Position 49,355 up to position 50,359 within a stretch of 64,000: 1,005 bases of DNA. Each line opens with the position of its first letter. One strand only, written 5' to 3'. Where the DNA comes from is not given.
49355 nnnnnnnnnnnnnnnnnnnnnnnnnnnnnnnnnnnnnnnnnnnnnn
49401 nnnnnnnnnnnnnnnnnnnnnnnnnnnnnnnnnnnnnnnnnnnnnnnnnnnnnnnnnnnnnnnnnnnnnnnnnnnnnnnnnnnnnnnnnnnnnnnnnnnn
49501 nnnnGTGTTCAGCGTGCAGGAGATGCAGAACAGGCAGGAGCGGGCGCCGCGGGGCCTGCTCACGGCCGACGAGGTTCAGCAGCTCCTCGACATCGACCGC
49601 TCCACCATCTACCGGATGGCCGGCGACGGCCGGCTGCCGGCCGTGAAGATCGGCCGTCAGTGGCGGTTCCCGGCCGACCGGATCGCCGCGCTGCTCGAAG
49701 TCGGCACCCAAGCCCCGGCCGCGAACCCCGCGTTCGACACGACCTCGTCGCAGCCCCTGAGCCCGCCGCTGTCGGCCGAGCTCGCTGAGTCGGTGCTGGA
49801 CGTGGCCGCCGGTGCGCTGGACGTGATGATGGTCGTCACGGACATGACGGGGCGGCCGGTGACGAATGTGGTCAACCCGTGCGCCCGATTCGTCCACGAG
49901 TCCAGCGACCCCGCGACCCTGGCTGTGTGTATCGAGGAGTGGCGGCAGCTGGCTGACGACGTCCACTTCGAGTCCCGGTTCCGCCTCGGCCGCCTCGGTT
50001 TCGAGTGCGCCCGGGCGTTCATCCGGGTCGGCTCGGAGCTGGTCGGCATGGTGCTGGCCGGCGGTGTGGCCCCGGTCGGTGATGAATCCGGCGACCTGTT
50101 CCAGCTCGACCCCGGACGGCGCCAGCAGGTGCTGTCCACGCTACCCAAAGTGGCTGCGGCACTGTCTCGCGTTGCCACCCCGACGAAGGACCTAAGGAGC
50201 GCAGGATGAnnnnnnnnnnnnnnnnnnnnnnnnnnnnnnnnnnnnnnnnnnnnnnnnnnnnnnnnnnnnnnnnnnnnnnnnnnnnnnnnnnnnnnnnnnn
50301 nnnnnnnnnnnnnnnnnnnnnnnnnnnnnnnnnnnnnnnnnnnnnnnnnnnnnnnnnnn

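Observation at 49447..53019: Sulfide-oxidation and sulfur-relay cluster under an unusual HTH-PocR regulator and a perfect CRP box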

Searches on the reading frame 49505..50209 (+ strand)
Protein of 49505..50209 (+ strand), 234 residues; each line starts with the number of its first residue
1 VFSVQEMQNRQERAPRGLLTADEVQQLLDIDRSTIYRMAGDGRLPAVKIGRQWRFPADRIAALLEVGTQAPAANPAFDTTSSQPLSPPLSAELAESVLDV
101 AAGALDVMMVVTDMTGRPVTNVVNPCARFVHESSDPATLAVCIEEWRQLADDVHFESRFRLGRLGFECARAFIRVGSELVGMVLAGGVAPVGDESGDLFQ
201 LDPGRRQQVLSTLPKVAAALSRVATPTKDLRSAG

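Call 3: search_protein_families(library=pfam, proteins=[window:49505-50209:+], max_evalue=0.01)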
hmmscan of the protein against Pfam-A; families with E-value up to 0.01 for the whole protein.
window:49505-50209:+ (234 aa): 3 families
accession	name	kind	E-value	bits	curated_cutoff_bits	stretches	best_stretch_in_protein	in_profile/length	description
PF12728.13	HTH_17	-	1.2e-14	54.7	27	1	18-65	1-48/51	Helix-turn-helix domain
PF10114.15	PocR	-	0.00011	22.4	23.9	1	94-190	8-106/162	Sensory domain found in PocR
PF20432.4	Xre-like-HTH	-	0.00016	22.3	25.8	1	19-52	24-58/63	Antitoxin Xre-like helix-turn-helix domain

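Call 4: search_protein_families(library=ncbifam, proteins=[window:49505-50209:+], max_evalue=0.01)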
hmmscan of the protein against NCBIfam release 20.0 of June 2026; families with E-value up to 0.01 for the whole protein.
window:49505-50209:+ (234 aa): 3 families
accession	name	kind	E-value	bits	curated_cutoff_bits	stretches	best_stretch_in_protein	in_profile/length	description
TIGR01764.1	excise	domain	2.3e-11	43.8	28.8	1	18-65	1-48/49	excisionase family DNA-binding protein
NF047737.1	antiphage_MADS1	equivalog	2.8e-10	40.3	80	1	18-58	3-43/49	methylation-associated defense system helix-turn-helix domain-containing protein MAD1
NF033787.1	HTH_BldC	subfamily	0.0013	18.5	77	1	18-64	2-49/49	BldC family transcriptional regulator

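Call 8: find_homologous_proteins(query=window:49505-50209:+)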
Query window:49505-50209:+ (234 aa): 1158 proteins with E <= 0.001 among 8000 candidates; the best 120 are listed.
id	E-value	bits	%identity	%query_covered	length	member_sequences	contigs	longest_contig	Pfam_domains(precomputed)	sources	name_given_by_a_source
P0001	9.7e-139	478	93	100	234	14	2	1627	PF12728.14,PF10114.16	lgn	-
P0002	2.8e-138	477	94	100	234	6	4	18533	PF12728.14,PF10114.16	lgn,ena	-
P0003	5.3e-125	433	87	99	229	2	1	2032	PF12728.14,PF10114.16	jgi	jgi:excisionase family DNA binding protein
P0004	1.9e-97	343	72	100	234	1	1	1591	PF12728.14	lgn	-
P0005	1.4e-75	272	63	94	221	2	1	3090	PF12728.14,PF10114.16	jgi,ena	-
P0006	5.1e-75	270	58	95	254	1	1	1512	PF12728.14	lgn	-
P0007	3.6e-72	261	63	94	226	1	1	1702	PF12728.14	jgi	jgi:excisionase family DNA binding protein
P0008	1.7e-71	258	60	94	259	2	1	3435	PF12728.14,PF10114.16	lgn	-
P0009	2.2e-71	258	60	94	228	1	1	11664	PF12728.14,PF10114.16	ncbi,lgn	ncbi:MAG: helix-turn-helix domain-containing protein [Actinomycetes bacterium]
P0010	6.8e-71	257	58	99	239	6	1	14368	PF12728.14,PF10114.16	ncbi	-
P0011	3.4e-70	254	56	97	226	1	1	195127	PF12728.14,PF10114.16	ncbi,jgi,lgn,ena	ncbi:MAG: helix-turn-helix domain-containing protein [Actinomycetota bacterium]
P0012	8.6e-70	253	61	89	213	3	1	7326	PF12728.14,PF10114.16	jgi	jgi:excisionase family DNA binding protein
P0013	1.5e-69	252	58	94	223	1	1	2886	PF12728.14,PF10114.16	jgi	-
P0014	1.7e-69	252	57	93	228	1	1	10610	PF12728.14,PF10114.16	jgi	jgi:excisionase family DNA binding protein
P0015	5.3e-69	250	55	97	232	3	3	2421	PF12728.14,PF10114.16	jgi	jgi:excisionase family DNA binding protein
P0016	5.4e-69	250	58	94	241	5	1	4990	PF12728.14,PF10114.16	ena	-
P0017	1.5e-68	249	57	94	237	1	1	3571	PF12728.14,PF10114.16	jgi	jgi:excisionase family DNA binding protein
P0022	9.6e-68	246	56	94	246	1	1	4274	PF12728.14,PF10114.16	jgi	jgi:excisionase family DNA binding protein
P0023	1.0e-67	246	57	93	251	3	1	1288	PF12728.14,PF10114.16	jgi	jgi:excisionase family DNA binding protein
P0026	1.5e-67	246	56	90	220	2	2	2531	PF12728.14,PF10114.16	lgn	-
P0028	3.2e-67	245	55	94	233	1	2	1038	PF12728.14,PF10114.16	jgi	jgi:excisionase family DNA binding protein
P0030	1.2e-66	243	54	97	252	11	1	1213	PF12728.14,PF10114.16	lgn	-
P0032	1.9e-66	242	59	93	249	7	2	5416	PF12728.14,PF10114.16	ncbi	-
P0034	2.4e-66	242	59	88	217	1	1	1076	PF12728.14,PF10114.16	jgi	jgi:excisionase family DNA binding protein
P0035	2.7e-66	242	52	97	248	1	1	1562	PF12728.14,PF10114.16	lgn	-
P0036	4.4e-66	241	54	99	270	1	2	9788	PF12728.14,PF10114.16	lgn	-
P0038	1.4e-65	239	53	94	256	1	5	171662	PF12728.14,PF10114.16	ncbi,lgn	ncbi:MAG: helix-turn-helix domain-containing protein [Candidatus Nanopelagicales bacterium]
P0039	1.7e-65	239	53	97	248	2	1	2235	PF12728.14,PF10114.16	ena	-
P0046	8.7e-65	237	52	99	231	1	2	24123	PF12728.14,PF10114.16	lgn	-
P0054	2.2e-64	235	53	95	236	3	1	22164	PF12728.14,PF10114.16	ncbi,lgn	-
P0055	3.8e-64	234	55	94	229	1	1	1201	PF12728.14,PF10114.16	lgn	-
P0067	1.6e-63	232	54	93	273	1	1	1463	PF12728.14,PF10114.16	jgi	jgi:excisionase family DNA binding protein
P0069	1.8e-63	232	56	89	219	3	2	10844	PF12728.14,PF10114.16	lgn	-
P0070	1.9e-63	232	55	93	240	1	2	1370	PF12728.14,PF10114.16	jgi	jgi:excisionase family DNA binding protein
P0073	3.3e-63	231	53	99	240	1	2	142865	PF12728.14,PF10114.16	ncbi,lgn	-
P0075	3.7e-63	231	48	100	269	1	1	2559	PF12728.14,PF10114.16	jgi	jgi:excisionase family DNA binding protein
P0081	6.4e-63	230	54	97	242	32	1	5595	PF12728.14,PF10114.16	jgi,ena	-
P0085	8.2e-63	230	57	88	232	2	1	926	PF12728.14,PF10114.16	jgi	jgi:excisionase family DNA binding protein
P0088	1.0e-62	230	55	94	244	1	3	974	PF12728.14,PF10114.16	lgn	-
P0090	1.4e-62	229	51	98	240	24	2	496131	PF12728.14,PF10114.16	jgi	jgi:excisionase family DNA binding protein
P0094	2.1e-62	229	53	95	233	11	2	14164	PF12728.14,PF10114.16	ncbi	-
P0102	4.8e-62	228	52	95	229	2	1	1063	PF12728.14,PF10114.16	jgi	jgi:excisionase family DNA binding protein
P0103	5.0e-62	228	54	100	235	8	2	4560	PF12728.14,PF10114.16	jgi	jgi:excisionase family DNA binding protein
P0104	6.3e-62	227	53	92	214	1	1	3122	PF12728.14,PF10114.16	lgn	-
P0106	7.5e-62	227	50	89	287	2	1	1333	PF12728.14,PF10114.16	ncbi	-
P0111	1.0e-61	227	54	92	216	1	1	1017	PF12728.14,PF10114.16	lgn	-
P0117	1.4e-61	226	55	92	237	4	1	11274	PF12728.14,PF10114.16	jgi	jgi:excisionase family DNA binding protein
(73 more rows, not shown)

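Call 10: find_related_loci(query=A1, collection=genome_contigs, flank=6000)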
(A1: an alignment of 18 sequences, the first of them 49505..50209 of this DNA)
Query A1 (234 aa) in genome_contigs; peptide patterns used: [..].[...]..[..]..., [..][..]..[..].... (x = any residue, [..] = any of these).
523 stretches matched a pattern; 430 encode a relative of the query (tblastn E <= 1e-3); the best 80 are kept; 80 distinct loci.
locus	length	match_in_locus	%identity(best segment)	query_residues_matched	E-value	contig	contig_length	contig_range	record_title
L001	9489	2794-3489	58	1-232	3e-77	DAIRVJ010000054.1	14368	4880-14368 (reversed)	MAG TPA_asm: Candidatus Nanopelagicales bacterium isolate CTOTU26090 NODE_1961_length_14368_cov_15.310487, whole genome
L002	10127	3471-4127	60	2-224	4e-77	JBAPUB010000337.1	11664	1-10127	MAG: Actinomycetes bacterium isolate MFD02847_ilm_asm_bin1 k127_111834, whole genome shotgun sequence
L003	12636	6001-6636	58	2-224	1e-76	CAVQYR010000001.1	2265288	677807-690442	MAG: uncultured Actinomycetota bacterium isolate MFD00032.bin.1.47 genome assembly, contig: contig_15627, whole genome s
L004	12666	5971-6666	55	3-234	2e-74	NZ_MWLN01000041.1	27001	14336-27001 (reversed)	Kineosporia sp. A_224 strain A 224 EDJALFJO_41, whole genome shotgun sequence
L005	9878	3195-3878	56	1-223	4e-74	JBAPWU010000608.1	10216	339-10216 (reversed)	MAG: Kineosporiaceae bacterium isolate MFD00109_ilm_asm_bin4 k127_48697, whole genome shotgun sequence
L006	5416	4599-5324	55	2-234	3e-74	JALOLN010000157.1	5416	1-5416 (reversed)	MAG: Actinomycetes bacterium isolate Prado026 scaffold_22588, whole genome shotgun sequence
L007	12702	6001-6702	56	3-223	2e-73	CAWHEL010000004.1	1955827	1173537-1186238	MAG: uncultured Actinomycetota bacterium isolate MFD04651.bin.1.166 genome assembly, contig: contig_631, whole genome sh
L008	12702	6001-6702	54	3-223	9e-72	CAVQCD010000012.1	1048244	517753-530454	MAG: uncultured Actinomycetota bacterium isolate MFD04716.bin.2.293 genome assembly, contig: contig_36046, whole genome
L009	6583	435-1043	57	6-223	4e-72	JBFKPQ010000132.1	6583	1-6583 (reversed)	MAG: Acidimicrobiia bacterium isolate Mix_sand22.2022.08.G.65 k141_569099_length_6583_cov_21.5138, whole genome shotgun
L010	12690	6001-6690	52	19-233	7e-71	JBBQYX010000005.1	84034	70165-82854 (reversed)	MAG: Candidatus Nanopelagicales bacterium isolate Co_metawrap_2184 Cmw_2184_k141_22629073_length_84034_cov_17.5453, whol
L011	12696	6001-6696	54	2-221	4e-70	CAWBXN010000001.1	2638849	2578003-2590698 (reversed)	MAG: uncultured Actinomycetota bacterium isolate MFD09779.bin.1.9 genome assembly, contig: contig_21290, whole genome sh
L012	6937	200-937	51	1-233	2e-69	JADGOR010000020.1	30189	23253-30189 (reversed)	MAG: Cellulomonas sp. isolate Chersky.2_14 contig-100_98, whole genome shotgun sequence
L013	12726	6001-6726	54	3-225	2e-69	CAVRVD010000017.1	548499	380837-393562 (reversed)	MAG: uncultured Actinomycetota bacterium isolate MFD02832.bin.1.191 genome assembly, contig: contig_5097, whole genome s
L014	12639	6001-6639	53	3-225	9e-69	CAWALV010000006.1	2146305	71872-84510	MAG: uncultured Actinomycetes bacterium isolate MFD02416.bin.1.110 genome assembly, contig: contig_63434, whole genome s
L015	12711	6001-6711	53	2-226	1e-68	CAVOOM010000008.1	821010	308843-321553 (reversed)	MAG: uncultured Actinomycetota bacterium isolate MFD00032.bin.2.210 genome assembly, contig: contig_75166, whole genome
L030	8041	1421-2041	55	16-226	7e-66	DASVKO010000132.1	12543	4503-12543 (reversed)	MAG TPA_asm: Dermatophilaceae bacterium isolate SMAG_U3048 k141_922259, whole genome shotgun sequence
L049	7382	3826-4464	51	1-224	1e-63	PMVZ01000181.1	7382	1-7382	MAG: Acidimicrobiaceae bacterium isolate bog_528 73.20110700_S2D.47_contig_39901, whole genome shotgun sequence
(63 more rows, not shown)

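Call 30: predict_structure(alignment_id=A1)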
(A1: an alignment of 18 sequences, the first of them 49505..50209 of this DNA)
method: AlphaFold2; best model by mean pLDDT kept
length: 234 residues; sequences in the alignment: 18
mean_pLDDT: 79.2   pTM: 0.58
mean pLDDT of the five models: 79.2, 79.2, 78.8, 78.1, 77.8
residues with pLDDT >= 90: 99; 70-90: 83; 50-70: 11; < 50: 41
segments of 3 or more residues with pLDDT < 50: 1-15, 68-85, 227-234
pLDDT, mean of each block of 10 residues (from residue 1): 40 61 90 89 87 88 61 36 55 92 95 90 92 84 83 77 90 88 94 92 96 95 64 38
secondary structure, 60 per line:
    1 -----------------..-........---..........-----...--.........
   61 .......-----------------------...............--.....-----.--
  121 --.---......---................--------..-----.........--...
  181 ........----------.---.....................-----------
elements in order: H21-28 H32-41 E47-49 E52-56 H57-67 H91-105 E108-112 H127-132 H136-151 E167-175 E178-188 H203-223

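Call 35: find_encoding_contigs(protein=P0002, flank=6000, max_places=4)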
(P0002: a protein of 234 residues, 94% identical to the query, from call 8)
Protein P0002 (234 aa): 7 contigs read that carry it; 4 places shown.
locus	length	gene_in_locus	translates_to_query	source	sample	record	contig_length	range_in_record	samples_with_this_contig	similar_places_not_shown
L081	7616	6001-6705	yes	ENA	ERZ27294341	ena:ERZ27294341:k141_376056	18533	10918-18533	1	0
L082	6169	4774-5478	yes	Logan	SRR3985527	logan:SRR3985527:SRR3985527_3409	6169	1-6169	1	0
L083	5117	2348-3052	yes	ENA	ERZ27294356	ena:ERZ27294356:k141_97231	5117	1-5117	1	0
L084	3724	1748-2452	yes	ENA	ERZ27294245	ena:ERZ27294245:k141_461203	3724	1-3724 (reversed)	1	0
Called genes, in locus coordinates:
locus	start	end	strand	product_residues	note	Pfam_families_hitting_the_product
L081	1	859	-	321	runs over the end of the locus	PF01791:DeoC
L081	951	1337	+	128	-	PF12973:Cupin_7, PF07883:Cupin_2 (weak)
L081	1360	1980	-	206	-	PF05724:TPMT (weak), PF13489:Methyltransf_23, PF01209:Ubie_methyltran (weak), PF03848:TehB, PF08241:Methyltransf_11, PF08242:Methyltransf_12, PF13649:Methyltransf_25, PF13847:Methyltransf_31 (weak)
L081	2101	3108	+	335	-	PF20067:SSL_N, PF01436:NHL (faint), PF08450:SGL, PF03088:Str_synth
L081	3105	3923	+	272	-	PF23023:Anti-Pycsar_Apyc1 (faint), PF00753:Lactamase_B (weak), PF12706:Lactamase_B_2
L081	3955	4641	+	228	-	PF02517:Rce1-like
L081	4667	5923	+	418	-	PF04286:DUF445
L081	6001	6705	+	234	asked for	PF12728:HTH_17, PF10114:PocR (weak)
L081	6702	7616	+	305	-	?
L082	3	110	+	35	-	?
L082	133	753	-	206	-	PF05724:TPMT (weak), PF13489:Methyltransf_23, PF01209:Ubie_methyltran (weak), PF03848:TehB, PF08241:Methyltransf_11, PF08242:Methyltransf_12, PF13649:Methyltransf_25, PF13847:Methyltransf_31 (weak)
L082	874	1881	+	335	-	PF20067:SSL_N, PF01436:NHL (faint), PF08450:SGL, PF03088:Str_synth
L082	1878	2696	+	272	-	PF23023:Anti-Pycsar_Apyc1 (faint), PF00753:Lactamase_B (weak), PF12706:Lactamase_B_2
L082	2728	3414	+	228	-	PF02517:Rce1-like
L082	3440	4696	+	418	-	PF04286:DUF445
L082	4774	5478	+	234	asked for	PF12728:HTH_17, PF10114:PocR (weak)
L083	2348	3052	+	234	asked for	PF12728:HTH_17, PF10114:PocR (weak)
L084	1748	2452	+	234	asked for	PF12728:HTH_17, PF10114:PocR (weak)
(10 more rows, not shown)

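Call 36: find_encoding_contigs(protein=P0003, flank=3000, max_places=2)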
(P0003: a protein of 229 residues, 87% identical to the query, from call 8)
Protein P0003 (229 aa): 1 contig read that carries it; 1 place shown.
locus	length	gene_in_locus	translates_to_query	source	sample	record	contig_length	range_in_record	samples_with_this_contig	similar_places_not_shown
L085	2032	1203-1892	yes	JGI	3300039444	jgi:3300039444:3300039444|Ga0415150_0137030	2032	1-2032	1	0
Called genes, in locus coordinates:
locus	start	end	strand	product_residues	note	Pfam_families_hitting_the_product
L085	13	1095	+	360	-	PF04286:DUF445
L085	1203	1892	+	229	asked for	PF12728:HTH_17, PF10114:PocR (weak)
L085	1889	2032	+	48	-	?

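Call 37: find_encoding_contigs(protein=P0004, flank=3000, max_places=2)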
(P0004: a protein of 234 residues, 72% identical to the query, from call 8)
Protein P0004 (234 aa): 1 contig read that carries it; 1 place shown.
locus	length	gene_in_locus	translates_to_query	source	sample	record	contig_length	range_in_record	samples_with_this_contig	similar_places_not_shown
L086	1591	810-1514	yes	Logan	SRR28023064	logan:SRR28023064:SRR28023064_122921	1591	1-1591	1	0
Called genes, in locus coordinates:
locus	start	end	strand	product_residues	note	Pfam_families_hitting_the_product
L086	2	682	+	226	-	?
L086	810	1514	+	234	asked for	PF12728:HTH_17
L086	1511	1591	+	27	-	?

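Call 38: find_encoding_contigs(protein=P0001, flank=3000, max_places=3)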
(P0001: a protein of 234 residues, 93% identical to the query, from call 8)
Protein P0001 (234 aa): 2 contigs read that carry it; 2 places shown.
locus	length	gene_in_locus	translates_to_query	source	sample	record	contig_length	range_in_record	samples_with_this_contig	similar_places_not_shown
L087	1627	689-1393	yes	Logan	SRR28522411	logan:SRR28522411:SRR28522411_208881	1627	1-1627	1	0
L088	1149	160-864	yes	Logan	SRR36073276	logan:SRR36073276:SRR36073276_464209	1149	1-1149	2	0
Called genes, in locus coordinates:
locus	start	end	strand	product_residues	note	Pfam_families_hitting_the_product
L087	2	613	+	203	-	?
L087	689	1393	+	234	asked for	PF12728:HTH_17, PF10114:PocR (weak)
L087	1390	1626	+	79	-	?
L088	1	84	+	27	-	?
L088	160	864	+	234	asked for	PF12728:HTH_17, PF10114:PocR (weak)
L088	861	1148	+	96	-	?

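Call 41: fold_search(model_id=the predicted structure, library=pdb)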
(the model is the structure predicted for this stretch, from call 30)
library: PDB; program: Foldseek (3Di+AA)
matches with E <= 10: 626; with E <= 0.001: 15
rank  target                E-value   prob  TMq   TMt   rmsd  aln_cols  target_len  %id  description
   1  5y6i_A                7.3e-05  1.00  0.30  0.29  12.8       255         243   12  Crystal structure of Pseudomonas aeruginosa HmgR (released 2018-08-15)
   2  3mq0_A                8.2e-05  1.00  0.36  0.35  13.3       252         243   12  Crystal Structure of Agobacterium tumefaciens repressor BlcR (released 2011-03-30)
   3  2g7u_B                8.2e-05  1.00  0.33  0.31  18.9       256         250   14  2.3 A structure of putative catechol degradative operon regulator from Rhodococcus sp. RHA1 (released 2006-04-04)
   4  2g7u_A                1.6e-04  1.00  0.32  0.30  13.1       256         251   14  2.3 A structure of putative catechol degradative operon regulator from Rhodococcus sp. RHA1 (released 2006-04-04)
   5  9e6a_B                3.5e-04  0.98  0.27  0.27  18.2       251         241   11  Pseudomonas putida KT2440 IclR-type transcription factor (PP_2609) (released 2025-11-12)
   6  2o0y_D                5.1e-04  0.99  0.32  0.30  14.8       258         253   11  Crystal structure of putative transcriptional regulator RHA1_ro06953 (IclR-family) from Rhodococcus sp. (released 2006-12-26)
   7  3mq0_B                5.4e-04  1.00  0.36  0.35  13.3       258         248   12  Crystal Structure of Agobacterium tumefaciens repressor BlcR (released 2011-03-30)
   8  8ejv_A                5.7e-04  0.99  0.33  0.31  19.1       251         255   14  The crystal structure of Pseudomonas putida PcaR in complex with succinate (released 2024-03-20)
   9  2o0y_B                6.4e-04  0.99  0.32  0.31  15.1       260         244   12  Crystal structure of putative transcriptional regulator RHA1_ro06953 (IclR-family) from Rhodococcus sp. (released 2006-12-26)
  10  2ia2_A                6.4e-04  0.98  0.30  0.29  13.2       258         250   15  The crystal structure of a putative transcriptional regulator RHA06195 from Rhodococcus sp. RHA1 (released 2006-10-10)
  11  5w1e                  6.8e-04  1.00  0.36  0.19  12.4       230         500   13  PobR in complex with PHB (released 2017-12-13)
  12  1mkm_A                6.8e-04  0.99  0.32  0.31  14.2       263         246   11  CRYSTAL STRUCTURE OF THE THERMOTOGA MARITIMA ICLR (released 2002-09-11)
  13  8ejv_B                6.8e-04  0.98  0.29  0.27  18.8       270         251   14  The crystal structure of Pseudomonas putida PcaR in complex with succinate (released 2024-03-20)
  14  2ia2_B                7.3e-04  0.96  0.28  0.27  13.9       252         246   13  The crystal structure of a putative transcriptional regulator RHA06195 from Rhodococcus sp. RHA1 (released 2006-10-10)
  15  7cuo_B                7.7e-04  0.99  0.33  0.33  19.1       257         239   10  IclR transcription factor complexed with 4-hydroxybenzoic acid from Microbacterium hydrocarbonoxydans (released 2021-05-05)
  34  6ama_B                9.7e-03  1.00  0.20  0.78   1.4        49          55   33  Structure of S. coelicolor/S. venezuelae BldC-smeA-ssfA complex to 3.09 Angstrom (released 2018-03-28)
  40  6ama_H                1.6e-02  1.00  0.20  0.79   1.4        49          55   33  Structure of S. coelicolor/S. venezuelae BldC-smeA-ssfA complex to 3.09 Angstrom (released 2018-03-28)
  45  6ama_P                2.4e-02  1.00  0.20  0.77   1.4        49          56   33  Structure of S. coelicolor/S. venezuelae BldC-smeA-ssfA complex to 3.09 Angstrom (released 2018-03-28)
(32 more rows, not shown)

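Call 49: search_protein_families(library=pfam, alignment_id=A1, max_evalue=0.01)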
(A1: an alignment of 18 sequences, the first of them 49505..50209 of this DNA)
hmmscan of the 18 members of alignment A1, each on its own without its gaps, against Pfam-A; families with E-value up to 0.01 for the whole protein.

A. member 1, window:49505-50209:+ (234 aa): 3 families
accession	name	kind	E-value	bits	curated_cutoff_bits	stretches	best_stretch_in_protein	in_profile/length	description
PF12728.13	HTH_17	-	1.2e-14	54.7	27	1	18-65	1-48/51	Helix-turn-helix domain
PF10114.15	PocR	-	0.00011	22.4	23.9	1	94-190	8-106/162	Sensory domain found in PocR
PF20432.4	Xre-like-HTH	-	0.00016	22.3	25.8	1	19-52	24-58/63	Antitoxin Xre-like helix-turn-helix domain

B. families by the number of members that match (of 18 scanned): 9 families
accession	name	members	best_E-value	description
PF12728.13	HTH_17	18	2.2e-15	Helix-turn-helix domain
PF10114.15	PocR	18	2.6e-08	Sensory domain found in PocR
PF20432.4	Xre-like-HTH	12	0.00015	Antitoxin Xre-like helix-turn-helix domain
PF05930.18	Phage_AlpA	3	0.0011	Prophage CP4-57 regulatory protein (AlpA)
PF09339.16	HTH_IclR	2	0.0026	IclR helix-turn-helix domain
PF13338.12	AbiEi_4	2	0.0045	Transcriptional regulator, AbiEi antitoxin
PF21531.3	Rv2175c_wHTH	1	0.0074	DNA-binding protein Rv2175c, wHTH domain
PF10743.14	Phage_Cox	1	0.0078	Regulatory phage protein cox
PF12852.13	Cupin_6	1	0.0085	Cupin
